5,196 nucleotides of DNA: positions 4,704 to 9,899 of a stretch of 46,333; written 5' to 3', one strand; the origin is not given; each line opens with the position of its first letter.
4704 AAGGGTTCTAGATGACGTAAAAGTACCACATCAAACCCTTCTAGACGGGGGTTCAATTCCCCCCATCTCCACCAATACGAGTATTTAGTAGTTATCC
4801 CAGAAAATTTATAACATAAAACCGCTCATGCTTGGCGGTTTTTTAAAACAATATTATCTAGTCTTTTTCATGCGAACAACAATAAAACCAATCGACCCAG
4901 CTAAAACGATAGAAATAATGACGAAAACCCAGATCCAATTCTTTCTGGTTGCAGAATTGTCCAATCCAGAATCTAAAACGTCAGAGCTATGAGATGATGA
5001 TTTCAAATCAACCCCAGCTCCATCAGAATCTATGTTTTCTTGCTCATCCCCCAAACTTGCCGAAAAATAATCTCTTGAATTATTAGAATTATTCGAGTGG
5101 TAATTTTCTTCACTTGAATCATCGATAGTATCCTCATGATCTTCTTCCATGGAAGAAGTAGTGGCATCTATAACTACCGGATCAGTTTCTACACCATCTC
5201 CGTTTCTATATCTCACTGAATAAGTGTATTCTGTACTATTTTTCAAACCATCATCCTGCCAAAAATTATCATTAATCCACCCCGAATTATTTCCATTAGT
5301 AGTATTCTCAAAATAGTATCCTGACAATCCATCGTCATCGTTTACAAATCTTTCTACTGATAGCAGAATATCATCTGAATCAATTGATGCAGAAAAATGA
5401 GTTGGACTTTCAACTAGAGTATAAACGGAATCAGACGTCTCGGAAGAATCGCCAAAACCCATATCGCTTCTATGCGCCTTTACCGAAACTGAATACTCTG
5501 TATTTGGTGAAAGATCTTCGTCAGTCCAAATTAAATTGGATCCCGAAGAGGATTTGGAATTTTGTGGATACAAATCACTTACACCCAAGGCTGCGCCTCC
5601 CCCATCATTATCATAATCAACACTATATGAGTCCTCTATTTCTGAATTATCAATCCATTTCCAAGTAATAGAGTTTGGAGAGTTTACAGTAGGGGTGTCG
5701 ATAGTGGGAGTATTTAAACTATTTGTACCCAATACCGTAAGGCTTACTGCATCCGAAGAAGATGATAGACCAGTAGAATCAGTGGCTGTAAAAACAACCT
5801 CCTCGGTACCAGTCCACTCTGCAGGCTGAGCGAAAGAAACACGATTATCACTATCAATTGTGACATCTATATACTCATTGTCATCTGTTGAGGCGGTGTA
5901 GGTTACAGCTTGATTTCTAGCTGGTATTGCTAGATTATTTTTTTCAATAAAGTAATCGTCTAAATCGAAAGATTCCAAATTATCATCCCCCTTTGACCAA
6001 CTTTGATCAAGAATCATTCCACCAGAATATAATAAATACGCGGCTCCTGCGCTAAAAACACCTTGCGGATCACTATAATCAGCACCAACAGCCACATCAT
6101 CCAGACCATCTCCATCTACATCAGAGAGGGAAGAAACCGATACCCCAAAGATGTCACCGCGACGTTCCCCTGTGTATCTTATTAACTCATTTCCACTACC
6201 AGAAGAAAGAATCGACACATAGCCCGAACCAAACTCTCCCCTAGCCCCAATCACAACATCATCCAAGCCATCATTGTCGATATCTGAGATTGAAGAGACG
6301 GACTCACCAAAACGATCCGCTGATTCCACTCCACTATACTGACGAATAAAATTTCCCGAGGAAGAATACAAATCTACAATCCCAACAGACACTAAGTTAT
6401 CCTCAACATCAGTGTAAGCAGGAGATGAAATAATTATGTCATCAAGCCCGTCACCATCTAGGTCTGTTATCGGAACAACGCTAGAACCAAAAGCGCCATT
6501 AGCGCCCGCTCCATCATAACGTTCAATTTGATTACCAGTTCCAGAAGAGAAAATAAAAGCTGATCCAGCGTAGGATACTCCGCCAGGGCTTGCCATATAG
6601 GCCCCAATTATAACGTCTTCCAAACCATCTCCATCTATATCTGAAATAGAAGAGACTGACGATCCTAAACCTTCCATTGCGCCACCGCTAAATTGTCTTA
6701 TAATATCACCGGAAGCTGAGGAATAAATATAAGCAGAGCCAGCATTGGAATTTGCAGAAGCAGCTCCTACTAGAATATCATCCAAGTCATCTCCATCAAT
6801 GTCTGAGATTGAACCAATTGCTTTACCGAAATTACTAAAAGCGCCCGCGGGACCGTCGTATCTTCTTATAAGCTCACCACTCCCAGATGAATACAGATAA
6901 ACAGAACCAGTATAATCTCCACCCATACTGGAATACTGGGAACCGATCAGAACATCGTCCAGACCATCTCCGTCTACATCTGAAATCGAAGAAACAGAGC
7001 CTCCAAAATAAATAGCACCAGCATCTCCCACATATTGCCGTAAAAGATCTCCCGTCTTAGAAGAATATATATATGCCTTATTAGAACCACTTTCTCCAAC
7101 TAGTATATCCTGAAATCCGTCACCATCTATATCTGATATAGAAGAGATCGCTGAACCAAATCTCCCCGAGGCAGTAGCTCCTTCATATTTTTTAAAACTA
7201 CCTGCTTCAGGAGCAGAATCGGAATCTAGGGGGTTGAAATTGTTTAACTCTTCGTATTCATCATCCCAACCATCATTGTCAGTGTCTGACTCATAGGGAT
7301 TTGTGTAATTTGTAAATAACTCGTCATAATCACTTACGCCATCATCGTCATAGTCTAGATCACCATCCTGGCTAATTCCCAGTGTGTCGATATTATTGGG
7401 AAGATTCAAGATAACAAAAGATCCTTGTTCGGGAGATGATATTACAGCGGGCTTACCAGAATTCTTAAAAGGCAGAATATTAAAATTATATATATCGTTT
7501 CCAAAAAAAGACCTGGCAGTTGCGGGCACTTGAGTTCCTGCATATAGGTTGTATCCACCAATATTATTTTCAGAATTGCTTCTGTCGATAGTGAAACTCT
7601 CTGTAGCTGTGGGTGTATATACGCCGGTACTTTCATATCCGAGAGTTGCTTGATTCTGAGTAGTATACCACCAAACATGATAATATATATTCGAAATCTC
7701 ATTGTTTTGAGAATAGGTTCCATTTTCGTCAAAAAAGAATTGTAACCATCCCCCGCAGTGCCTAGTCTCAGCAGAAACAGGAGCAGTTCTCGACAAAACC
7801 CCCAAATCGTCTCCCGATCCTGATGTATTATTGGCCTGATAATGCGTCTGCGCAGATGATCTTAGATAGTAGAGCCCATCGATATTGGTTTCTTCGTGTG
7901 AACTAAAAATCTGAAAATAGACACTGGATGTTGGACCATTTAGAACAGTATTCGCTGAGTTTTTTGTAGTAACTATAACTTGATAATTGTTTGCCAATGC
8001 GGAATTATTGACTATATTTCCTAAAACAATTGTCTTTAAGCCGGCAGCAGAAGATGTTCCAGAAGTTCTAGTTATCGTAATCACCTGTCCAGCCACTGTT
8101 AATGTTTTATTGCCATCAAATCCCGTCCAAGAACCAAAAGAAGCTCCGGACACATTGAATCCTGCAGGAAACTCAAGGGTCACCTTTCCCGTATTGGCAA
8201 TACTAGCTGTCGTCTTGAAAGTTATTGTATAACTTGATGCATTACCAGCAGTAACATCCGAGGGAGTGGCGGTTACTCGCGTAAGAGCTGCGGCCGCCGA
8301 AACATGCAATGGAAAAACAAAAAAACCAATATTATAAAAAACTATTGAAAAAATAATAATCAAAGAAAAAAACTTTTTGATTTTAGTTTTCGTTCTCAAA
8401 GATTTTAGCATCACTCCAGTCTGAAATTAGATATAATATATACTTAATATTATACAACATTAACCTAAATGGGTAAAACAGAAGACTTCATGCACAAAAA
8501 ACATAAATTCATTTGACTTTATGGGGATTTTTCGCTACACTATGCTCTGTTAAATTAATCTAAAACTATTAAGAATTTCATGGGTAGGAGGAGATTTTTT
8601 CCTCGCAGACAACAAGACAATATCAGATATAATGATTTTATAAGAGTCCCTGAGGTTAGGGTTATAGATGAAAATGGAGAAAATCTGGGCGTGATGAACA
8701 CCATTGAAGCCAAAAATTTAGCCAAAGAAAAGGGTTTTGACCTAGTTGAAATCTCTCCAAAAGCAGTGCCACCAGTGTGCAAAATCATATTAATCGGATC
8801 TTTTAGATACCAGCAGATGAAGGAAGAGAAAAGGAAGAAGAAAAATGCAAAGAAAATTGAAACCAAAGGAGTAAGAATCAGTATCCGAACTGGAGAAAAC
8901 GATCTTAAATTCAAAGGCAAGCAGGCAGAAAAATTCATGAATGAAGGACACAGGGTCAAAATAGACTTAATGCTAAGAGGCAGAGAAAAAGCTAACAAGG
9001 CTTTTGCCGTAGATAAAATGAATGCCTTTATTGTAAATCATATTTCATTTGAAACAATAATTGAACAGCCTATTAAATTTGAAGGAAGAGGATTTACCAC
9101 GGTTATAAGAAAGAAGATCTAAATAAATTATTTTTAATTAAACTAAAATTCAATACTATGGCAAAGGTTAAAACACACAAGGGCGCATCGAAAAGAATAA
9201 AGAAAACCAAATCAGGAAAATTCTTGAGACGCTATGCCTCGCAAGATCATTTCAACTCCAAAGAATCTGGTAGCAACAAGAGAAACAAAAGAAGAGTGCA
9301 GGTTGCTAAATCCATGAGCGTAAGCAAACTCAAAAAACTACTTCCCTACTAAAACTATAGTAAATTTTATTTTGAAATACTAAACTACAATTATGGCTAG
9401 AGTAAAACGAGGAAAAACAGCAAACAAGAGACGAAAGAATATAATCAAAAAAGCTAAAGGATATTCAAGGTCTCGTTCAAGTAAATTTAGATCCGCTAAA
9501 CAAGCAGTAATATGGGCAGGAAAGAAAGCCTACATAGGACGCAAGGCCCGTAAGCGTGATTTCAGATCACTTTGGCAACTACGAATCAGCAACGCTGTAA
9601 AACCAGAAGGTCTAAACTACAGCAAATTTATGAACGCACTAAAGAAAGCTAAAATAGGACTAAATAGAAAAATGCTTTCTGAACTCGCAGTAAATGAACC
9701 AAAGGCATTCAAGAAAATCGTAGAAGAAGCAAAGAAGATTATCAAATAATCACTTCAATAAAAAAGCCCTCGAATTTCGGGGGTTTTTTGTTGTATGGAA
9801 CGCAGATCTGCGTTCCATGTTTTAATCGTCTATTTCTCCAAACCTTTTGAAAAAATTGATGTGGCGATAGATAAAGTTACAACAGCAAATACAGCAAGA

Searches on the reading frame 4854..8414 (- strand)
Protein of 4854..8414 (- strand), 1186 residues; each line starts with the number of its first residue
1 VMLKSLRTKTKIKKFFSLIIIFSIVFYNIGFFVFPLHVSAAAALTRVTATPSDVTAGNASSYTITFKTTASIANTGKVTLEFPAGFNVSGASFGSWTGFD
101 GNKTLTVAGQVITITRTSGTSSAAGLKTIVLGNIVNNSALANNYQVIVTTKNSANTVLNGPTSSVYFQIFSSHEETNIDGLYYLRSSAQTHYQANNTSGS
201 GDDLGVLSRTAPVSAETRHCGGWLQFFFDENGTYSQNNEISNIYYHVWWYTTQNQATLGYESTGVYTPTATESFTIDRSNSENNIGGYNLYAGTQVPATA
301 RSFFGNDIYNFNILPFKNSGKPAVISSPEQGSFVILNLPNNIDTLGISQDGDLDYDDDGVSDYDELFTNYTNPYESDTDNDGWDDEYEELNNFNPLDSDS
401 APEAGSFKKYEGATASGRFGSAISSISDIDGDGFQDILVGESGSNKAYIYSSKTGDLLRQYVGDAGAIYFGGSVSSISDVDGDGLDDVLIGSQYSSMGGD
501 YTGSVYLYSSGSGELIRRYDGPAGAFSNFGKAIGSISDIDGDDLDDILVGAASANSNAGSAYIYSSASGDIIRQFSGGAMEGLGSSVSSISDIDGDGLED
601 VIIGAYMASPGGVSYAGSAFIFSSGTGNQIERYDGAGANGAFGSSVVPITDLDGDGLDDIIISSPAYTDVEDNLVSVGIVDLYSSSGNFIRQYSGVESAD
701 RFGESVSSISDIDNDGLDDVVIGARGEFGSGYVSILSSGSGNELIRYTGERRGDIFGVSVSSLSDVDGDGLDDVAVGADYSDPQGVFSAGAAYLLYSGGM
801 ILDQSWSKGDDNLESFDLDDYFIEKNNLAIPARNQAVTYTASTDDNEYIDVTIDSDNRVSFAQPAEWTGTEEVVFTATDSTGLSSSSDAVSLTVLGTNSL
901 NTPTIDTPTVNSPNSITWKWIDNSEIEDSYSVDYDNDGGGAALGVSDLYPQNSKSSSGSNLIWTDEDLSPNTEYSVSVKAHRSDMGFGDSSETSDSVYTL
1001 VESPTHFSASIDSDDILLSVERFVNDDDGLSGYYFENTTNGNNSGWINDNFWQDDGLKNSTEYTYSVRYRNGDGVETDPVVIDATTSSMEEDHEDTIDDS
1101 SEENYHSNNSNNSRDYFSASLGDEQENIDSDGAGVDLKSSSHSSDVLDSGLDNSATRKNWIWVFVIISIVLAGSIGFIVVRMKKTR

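Call 37: search_protein_families(library=pfam, proteins=[window:4854-8414:-], max_evalue=0.001)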
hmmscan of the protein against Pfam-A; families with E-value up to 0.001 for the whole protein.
window:4854-8414:- (1186 aa): 4 families
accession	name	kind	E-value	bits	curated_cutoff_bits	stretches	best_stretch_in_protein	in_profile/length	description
PF01839.29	FG-GAP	-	1e-35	121.4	22.1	7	470-508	1-37/37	FG-GAP repeat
PF13517.12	FG-GAP_3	-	4.7e-14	53.2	26.9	4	428-490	1-61/61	FG-GAP-like repeat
PF23727.1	Beta-prop_FAM234A_B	-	2.1e-08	33.6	26.4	0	417-458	124-167/467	FAM234A/B beta-propeller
PF00041.27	fn3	-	5.6e-07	30.1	25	1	912-994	12-81/84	Fibronectin type III domain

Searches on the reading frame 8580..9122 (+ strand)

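Call 37: search_protein_families(library=pfam, proteins=[window:8580-9122:+], max_evalue=0.001)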
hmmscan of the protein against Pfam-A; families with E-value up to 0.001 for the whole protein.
window:8580-9122:+ (180 aa): 2 families
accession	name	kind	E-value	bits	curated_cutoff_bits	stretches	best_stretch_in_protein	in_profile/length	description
PF05198.21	IF3_N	-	3.9e-27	94.7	26.9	1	18-85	2-69/70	Translation initiation factor IF-3, N-terminal domain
PF00707.27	IF3_C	-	1.3e-17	64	34.8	1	93-179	1-86/86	Translation initiation factor IF-3, C-terminal domain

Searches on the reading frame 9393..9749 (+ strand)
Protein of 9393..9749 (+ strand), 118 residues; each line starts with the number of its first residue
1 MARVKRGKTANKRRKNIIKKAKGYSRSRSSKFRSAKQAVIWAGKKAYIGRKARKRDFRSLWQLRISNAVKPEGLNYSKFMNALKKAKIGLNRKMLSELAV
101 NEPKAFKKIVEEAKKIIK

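Call 37: search_protein_families(library=pfam, proteins=[window:9393-9749:+], max_evalue=0.001)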
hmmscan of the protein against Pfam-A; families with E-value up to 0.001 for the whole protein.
window:9393-9749:+ (118 aa): 1 family
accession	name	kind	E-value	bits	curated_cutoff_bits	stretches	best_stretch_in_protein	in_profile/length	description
PF00453.23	Ribosomal_L20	-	5e-38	130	30.8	1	3-109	1-107/107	Ribosomal protein L20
